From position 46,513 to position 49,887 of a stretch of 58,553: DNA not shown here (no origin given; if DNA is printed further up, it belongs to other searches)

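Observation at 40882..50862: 3326-aa AglB/STT3 oligosaccharyltransferase fused to extra membrane and adhesin-like modules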

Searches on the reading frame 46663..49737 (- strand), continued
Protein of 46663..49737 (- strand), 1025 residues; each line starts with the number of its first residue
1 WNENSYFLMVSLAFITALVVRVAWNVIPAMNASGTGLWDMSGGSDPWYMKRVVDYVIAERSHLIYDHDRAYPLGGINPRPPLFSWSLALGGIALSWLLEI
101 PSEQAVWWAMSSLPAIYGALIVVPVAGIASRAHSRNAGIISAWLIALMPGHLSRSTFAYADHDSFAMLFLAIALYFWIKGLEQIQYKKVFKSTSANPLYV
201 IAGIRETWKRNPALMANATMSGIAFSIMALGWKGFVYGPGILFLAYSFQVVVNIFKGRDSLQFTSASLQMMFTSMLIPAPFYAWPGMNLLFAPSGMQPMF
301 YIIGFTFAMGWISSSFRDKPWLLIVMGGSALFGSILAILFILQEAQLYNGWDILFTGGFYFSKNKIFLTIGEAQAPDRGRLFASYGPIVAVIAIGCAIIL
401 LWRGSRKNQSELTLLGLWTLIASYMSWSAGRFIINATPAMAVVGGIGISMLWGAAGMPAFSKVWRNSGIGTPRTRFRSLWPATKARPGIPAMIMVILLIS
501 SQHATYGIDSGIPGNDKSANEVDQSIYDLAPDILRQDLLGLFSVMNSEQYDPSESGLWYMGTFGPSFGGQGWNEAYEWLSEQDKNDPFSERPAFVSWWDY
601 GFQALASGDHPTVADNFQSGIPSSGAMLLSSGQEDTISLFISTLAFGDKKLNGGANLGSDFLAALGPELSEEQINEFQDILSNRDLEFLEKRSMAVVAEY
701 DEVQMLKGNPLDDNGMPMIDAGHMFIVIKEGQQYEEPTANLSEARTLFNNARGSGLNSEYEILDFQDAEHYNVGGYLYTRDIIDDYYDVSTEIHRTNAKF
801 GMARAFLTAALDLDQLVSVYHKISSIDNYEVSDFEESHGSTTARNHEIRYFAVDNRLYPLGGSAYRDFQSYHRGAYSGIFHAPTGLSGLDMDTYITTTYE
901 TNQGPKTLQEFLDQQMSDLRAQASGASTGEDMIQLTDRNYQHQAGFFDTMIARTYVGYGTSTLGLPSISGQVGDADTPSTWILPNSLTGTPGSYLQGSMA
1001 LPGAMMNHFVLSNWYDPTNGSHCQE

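Call 69: find_related_loci(query=A3, collection=genome_contigs, flank=3000)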
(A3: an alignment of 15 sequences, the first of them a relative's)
Query A3 (2106 aa) in genome_contigs; peptide patterns used: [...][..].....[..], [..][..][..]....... (x = any residue, [..] = any of these).
600 stretches matched a pattern (row limit reached: there are more); 492 encode a relative of the query (tblastn E <= 1e-3); the best 80 are kept; 80 distinct loci.
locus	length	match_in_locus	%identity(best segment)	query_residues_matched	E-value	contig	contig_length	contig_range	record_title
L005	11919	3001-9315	89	1-2106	0e+0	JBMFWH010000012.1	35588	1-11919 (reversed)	MAG: Thermoplasmata archaeon isolate KM4364-13 NODE_12_length_35588_cov_22.858269, whole genome shotgun sequence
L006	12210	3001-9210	44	1-2106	0e+0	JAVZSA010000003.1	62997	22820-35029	MAG: Thermoplasmata archaeon isolate DRTY-7_201912_bins_6 DRTY-7_201912_bins_6_scaffold_3, whole genome shotgun sequence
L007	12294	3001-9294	43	5-2106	0e+0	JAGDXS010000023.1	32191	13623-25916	MAG: Thermoplasmata archaeon isolate KMA_Bin13 NODE_457_length_32191_cov_42.890808, whole genome shotgun sequence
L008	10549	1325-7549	37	18-2106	0e+0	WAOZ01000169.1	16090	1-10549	MAG: DHVE2 group archaeon isolate S143_98 k151_468577, whole genome shotgun sequence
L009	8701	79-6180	43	3-2054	0e+0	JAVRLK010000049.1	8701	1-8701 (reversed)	MAG: Thermoplasmatota archaeon isolate TVZ.SD19.226 Thermoplasmatota_6_MX7.59_1340_8702_89.912187, whole genome shotgun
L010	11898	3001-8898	37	18-2004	0e+0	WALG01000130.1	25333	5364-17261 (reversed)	MAG: DHVE2 group archaeon isolate S014_41 k151_297821, whole genome shotgun sequence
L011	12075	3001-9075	37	1-2047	0e+0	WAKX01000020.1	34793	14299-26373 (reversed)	MAG: DHVE2 group archaeon isolate S013_21_esom k151_16707, whole genome shotgun sequence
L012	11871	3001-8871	38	18-1997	0e+0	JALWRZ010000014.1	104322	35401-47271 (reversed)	MAG: DHVE2 group archaeon isolate M2_metabat2_scaf2bin.040 M2_NODE_94_length_104322_cov_7.906953, whole genome shotgun s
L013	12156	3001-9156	43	18-2106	0e+0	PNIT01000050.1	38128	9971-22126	MAG: Aciduliprofundum sp. isolate ARK-15 NODE_85_length_38128_cov_91.4706, whole genome shotgun sequence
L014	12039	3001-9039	37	14-2047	0e+0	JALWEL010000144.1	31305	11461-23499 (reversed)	MAG: DHVE2 group archaeon isolate T11_metabat1_scaf2bin.092 T11_NODE_381_length_31305_cov_1.951729, whole genome shotgun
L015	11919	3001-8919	35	1-2015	0e+0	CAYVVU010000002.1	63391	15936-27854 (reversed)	MAG TPA_asm: uncultured Thermoplasmata archaeon isolate SRP141552_co1_223 genome assembly, contig: NODE_144_length_63391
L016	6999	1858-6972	35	14-1852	0e+0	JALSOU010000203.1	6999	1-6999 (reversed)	MAG: Thermoplasmata archaeon isolate 356-284_metabat1_scaf2bin.148 356-284_scaffold_7597_c1, whole genome shotgun sequen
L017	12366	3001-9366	29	15-2069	0e+0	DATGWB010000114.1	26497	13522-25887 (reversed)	MAG TPA_asm: Thermoplasmata archaeon isolate SMAG_U10571 k141_71824, whole genome shotgun sequence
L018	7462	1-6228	29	80-2106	0e+0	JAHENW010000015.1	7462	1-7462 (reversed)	MAG: Thermoplasmatota archaeon isolate BinSanityLC-kmean-bin_14-bin_0-refined_12 c_000009573002, whole genome shotgun se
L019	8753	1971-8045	29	14-1997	0e+0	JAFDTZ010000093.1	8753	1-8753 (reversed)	MAG: Thermoplasmata archaeon isolate HAP25 k141_390665_length_8753_cov_10.0000, whole genome shotgun sequence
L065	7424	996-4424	36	16-1163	0e+0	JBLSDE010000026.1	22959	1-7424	Cuniculiplasma sp. SKW4 k141_7228_length_22959_cov_1165.6643, whole genome shotgun sequence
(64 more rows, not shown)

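Call 88: search_protein_families(library=pfam, proteins=[L065:939-7274:+, L013:2938-9168:+], max_evalue=0.001)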
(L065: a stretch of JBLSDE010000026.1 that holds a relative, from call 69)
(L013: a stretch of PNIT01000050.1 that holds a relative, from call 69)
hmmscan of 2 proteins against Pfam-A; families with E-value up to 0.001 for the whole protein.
L065:939-7274:+ (2111 aa): 2 families
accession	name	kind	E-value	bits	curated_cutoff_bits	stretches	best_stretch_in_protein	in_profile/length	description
PF13620.12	CarboxypepD_reg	-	1.2e-14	54.8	32.3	1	917-969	2-55/82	Carboxypeptidase regulatory-like domain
PF07210.18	DUF1416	-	6.4e-05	23.2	23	0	1655-1717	12-74/97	Protein of unknown function (DUF1416)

L013:2938-9168:+ (2076 aa): 9 families
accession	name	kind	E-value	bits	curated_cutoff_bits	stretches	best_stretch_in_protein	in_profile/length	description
PF13620.12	CarboxypepD_reg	-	2.9e-36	124.1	32.3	3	913-968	2-58/82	Carboxypeptidase regulatory-like domain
PF07210.18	DUF1416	-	2.9e-11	43.6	23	0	1344-1407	11-75/97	Protein of unknown function (DUF1416)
PF02516.20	STT3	-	1.3e-10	41.9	24.5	1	56-445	32-363/405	Oligosaccharyl transferase STT3, N-terminal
PF13715.12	CarbopepD_reg_2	-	1.6e-09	38.1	32.2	0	1107-1181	1-75/88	CarboxypepD_reg-like domain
PF14686.12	fn3_3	-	6.3e-06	26.3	24.4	1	1038-1096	14-73/75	Polysaccharide lyase family 4, domain II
PF20598.4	DUF6795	-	2.4e-05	25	27.4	0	1192-1229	5-44/103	Domain of unknown function (DUF6795)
PF25020.1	TTR_TEN1-4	-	6e-05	23.3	27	0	911-959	7-53/86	Teneurin TTR-like domain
PF11614.14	FixG_C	-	0.00029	21.4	25.6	0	1842-1903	35-100/119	IG-like fold at C-terminal of FixG, putative oxidoreductase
PF11974.14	bMG3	-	0.00053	20.3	34.9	0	918-955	21-58/103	Bacterial alpha-2-macroglobulin MG3 domain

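Call 91: find_encoding_contigs(protein=P0366, flank=8000, max_places=1)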
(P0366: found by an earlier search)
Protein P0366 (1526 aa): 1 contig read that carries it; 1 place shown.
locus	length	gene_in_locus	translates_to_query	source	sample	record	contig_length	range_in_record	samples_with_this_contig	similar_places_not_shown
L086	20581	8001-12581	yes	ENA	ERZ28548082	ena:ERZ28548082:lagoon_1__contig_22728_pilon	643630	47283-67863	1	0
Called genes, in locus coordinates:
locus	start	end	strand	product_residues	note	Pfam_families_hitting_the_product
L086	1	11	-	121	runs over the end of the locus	-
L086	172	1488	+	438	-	PF01966:HD, PF19276:HD_assoc_2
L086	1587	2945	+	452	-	PF02812:ELFV_dehydrog_N, PF00208:ELFV_dehydrog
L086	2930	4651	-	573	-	-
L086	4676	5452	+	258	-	PF01864:CarS-like, PF01148:CTP_transf_1 (weak), PF01864:CarS-like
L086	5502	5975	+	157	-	PF02844:GARS_N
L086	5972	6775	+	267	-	PF01071:GARS_A, PF02843:GARS_C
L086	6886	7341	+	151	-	-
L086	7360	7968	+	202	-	-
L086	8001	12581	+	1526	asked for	PF02516:STT3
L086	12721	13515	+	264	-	-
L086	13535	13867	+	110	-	-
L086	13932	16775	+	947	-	PF13620:CarboxypepD_reg (faint)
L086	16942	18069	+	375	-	PF00082:Peptidase_S8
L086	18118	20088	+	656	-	-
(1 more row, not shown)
